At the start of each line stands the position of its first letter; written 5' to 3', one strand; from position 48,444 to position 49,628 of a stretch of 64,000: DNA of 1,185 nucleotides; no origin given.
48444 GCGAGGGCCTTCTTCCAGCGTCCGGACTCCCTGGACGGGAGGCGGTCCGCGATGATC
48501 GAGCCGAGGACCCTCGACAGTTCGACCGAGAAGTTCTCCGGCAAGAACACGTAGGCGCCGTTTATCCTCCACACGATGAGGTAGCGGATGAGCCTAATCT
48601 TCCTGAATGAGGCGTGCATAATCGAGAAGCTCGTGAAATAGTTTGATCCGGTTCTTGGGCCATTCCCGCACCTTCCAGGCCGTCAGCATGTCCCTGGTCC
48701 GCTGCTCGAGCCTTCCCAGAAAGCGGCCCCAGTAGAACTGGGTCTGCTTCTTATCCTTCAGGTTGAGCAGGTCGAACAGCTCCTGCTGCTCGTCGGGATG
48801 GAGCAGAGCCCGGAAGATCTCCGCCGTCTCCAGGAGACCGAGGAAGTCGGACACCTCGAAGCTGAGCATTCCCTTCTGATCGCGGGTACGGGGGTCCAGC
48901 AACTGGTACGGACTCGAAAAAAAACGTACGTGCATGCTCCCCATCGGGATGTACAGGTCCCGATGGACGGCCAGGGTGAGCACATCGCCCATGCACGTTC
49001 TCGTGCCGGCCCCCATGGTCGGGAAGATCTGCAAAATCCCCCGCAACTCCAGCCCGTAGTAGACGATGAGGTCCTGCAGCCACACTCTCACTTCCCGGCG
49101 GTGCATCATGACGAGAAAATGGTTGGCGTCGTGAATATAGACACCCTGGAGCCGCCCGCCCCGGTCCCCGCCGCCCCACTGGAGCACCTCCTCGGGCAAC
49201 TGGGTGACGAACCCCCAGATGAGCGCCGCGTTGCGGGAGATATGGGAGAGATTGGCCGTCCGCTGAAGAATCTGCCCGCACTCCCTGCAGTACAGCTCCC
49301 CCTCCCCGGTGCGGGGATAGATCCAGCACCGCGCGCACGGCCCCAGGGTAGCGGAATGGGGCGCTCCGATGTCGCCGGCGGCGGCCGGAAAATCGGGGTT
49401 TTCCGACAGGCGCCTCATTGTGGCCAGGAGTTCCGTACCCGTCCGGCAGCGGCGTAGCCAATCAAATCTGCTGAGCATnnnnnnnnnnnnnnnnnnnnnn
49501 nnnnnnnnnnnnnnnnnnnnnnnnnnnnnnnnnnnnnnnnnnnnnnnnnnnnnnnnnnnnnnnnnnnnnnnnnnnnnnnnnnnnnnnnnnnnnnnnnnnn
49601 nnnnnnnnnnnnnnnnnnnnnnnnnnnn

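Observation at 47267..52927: Stand-alone four-gene RAMP operon with no cas10, cas1/2, CHAT protease or CRISPR array in 64 kb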

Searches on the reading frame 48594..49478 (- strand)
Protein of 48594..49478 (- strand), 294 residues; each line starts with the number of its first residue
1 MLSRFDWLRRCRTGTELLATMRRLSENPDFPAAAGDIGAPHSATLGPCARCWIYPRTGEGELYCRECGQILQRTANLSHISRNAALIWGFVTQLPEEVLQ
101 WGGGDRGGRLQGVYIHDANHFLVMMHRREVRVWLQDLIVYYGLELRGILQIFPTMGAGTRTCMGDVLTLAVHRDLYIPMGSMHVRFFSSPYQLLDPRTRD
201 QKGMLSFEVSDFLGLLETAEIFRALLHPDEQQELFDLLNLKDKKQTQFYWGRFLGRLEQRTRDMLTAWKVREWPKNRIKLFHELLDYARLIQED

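Call 3: search_protein_families(library=pfam, proteins=[window:48594-49478:-], max_evalue=1)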
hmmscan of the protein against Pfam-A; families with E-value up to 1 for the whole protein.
window:48594-49478:- (294 aa): 1 family
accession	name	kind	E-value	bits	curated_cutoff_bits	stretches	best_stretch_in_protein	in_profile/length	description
PF11781.13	Zn_ribbon_RRN7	-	0.12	12.5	27.1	1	59-71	19-31/32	Zinc-finger of RNA-polymerase I-specific TFIIB, Rrn7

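Call 4: search_protein_families(library=ncbifam, proteins=[window:48594-49478:-], max_evalue=1)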
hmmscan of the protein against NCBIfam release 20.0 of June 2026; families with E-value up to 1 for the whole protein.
window:48594-49478:- (294 aa): 1 family
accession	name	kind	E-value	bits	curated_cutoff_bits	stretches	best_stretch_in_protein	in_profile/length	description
NF049958.1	Cas10_III-i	exception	3e-124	414.2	175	1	1-290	1-293/295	type III-I CRISPR-associated protein Cas10i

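Call 5: search_protein_families(library=padloc, proteins=[window:48594-49478:-], max_evalue=1)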
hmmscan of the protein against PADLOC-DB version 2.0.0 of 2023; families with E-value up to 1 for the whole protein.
window:48594-49478:- (294 aa): 0 families

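Call 31: find_homologous_proteins(query=window:48594-49478:-, max_evalue=0.00001)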
Query window:48594-49478:- (294 aa): 307 proteins with E <= 0.00001 among 1697 candidates; the best 120 are listed.
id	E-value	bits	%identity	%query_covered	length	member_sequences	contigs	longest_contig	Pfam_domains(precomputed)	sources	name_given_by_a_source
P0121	2.9e-202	689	100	100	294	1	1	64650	-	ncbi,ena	-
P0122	2.0e-141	489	70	100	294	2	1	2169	-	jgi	-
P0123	5.7e-139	481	69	100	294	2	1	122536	-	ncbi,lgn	-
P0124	7.1e-139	481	69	100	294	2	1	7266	-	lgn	-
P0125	5.2e-137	474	70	100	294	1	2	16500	-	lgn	-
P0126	7.6e-136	471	67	100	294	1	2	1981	-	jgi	-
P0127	1.3e-134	466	67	100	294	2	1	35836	-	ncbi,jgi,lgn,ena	-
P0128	2.3e-132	459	65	100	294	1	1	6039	-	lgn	-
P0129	7.0e-130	451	66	100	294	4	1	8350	-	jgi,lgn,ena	-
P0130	2.6e-128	446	65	100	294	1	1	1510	-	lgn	-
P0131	8.6e-123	428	63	100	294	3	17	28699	-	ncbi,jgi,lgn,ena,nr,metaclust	ncbi:MAG: hypothetical protein AUK55_08015 [Syntrophobacteraceae bacterium CG2_30_61_12]|nr:MAG: hyp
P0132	2.2e-113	397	60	100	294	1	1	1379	-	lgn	-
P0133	2.0e-106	374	54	99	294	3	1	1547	-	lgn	-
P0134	2.6e-104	367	53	99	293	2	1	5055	-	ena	-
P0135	4.3e-104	366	51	99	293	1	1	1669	-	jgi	jgi:hypothetical protein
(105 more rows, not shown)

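Call 39: predict_structure(alignment_id=A3)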
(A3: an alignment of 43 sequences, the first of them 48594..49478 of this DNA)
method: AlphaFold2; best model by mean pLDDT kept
length: 294 residues; sequences in the alignment: 43
mean_pLDDT: 86.7   pTM: 0.85
mean pLDDT of the five models: 86.7, 86.7, 85.0, 84.0, 83.7
residues with pLDDT >= 90: 164; 70-90: 99; 50-70: 29; < 50: 2
segments of 3 or more residues with pLDDT < 50: none
pLDDT, mean of each block of 10 residues (from residue 1): 88 93 85 60 78 85 90 88 92 90 68 93 95 91 86 80 89 68 91 87 92 95 92 91 89 94 94 92 90 55
secondary structure, 60 per line:
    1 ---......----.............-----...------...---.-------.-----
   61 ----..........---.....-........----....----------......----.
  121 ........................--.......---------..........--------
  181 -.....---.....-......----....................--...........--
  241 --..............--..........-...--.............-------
elements in order: H4-9 H14-26 H65-74 H78-82 E84-91 H96-99 E110-115 E120-126 H127-144 E147-153 H163-172 E182-186 H190-194 H196-201 E206-208 H209-225 H228-238 H243-256 H259-268 H275-287

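Call 41: fold_search(model_id=the predicted structure, library=pdb)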
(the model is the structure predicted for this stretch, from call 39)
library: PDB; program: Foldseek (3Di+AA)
matches with E <= 10: 510; with E <= 0.001: 7
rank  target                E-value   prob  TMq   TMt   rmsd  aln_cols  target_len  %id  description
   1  6nue_J                1.7e-04  1.00  0.39  0.18  10.1       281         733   12  Small conformation of apo CRISPR_Csm complex (released 2019-03-13)
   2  9g9e_A                2.4e-04  1.00  0.39  0.18  10.2       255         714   11  CryoEM structure of Enterococcus italicus Csm-crRNA complex bound to AMPNPP (released 2025-01-29)
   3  9g9a_A                3.7e-04  1.00  0.39  0.18  10.0       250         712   11  CryoEM structure of Enterococcus italicus Csm-crRNA (3.2 complex) (released 2025-01-29)
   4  9g9j_A                4.1e-04  1.00  0.42  0.19   9.7       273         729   11  CryoEM structure of Enterococcus italicus Csm-crRNA complex bound to pNppA3 and AMPNPP (released 2025-01-29)
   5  9g9k_A                5.2e-04  1.00  0.38  0.18  10.3       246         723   12  CryoEM structure of Enterococcus italicus Csm-crRNA-CTR2 complex (4.3) bound to AMPNPP (released 2025-01-29)
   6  9g9g_A                6.5e-04  1.00  0.37  0.20  10.1       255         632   10  CryoEM structure of Enterococcus italicus Csm-crRNA-CTR1 complex (4.3) bound to AMPNPP (released 2025-01-29)
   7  9g9i_A                6.8e-04  1.00  0.47  0.22   7.8       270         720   11  CryoEM structure of Enterococcus italicus Csm-crRNA-CTR2 complex bound to pNppA3 and AMPNPP (released 2025-01-29)
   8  6nud_J                1.1e-03  1.00  0.40  0.18   8.8       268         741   12  Small conformation of ssRNA-bound CRISPR_Csm complex (released 2019-03-13)
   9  6xn7_A                1.2e-03  1.00  0.40  0.18   7.9       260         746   11  Structure of the Lactococcus lactis Csm NTR CRISPR-Cas Complex (released 2022-01-12)
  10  9g9b_A                1.3e-03  1.00  0.41  0.20  10.2       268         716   10  CryoEM structure of Enterococcus italicus Csm-crRNA (4.3) complex (released 2025-01-29)
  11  6xn5_A                1.4e-03  1.00  0.38  0.18   8.7       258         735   10  Structure of the Lactococcus lactis Csm Apo- CRISPR-Cas Complex (released 2022-01-12)
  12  9g9f_A                1.5e-03  1.00  0.36  0.19  10.8       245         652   10  CryoEM structure of Enterococcus italicus Csm-crRNA-CTR complex bound to AMPNPP (released 2025-01-29)
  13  9g9h_A                1.8e-03  1.00  0.39  0.18   9.9       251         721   11  CryoEM structure of Enterococcus italicus Csm-crRNA-CTR1 complex bound to pNppA3 and AMPNPP (released 2025-01-29)
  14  6ifl_A                2.2e-03  1.00  0.41  0.20   9.2       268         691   13  Cryo-EM structure of type III-A Csm-NTR complex (released 2018-12-12)
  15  6ifn_A                4.1e-03  1.00  0.41  0.19   9.8       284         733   13  Crystal structure of Type III-A CRISPR Csm complex (released 2018-12-12)
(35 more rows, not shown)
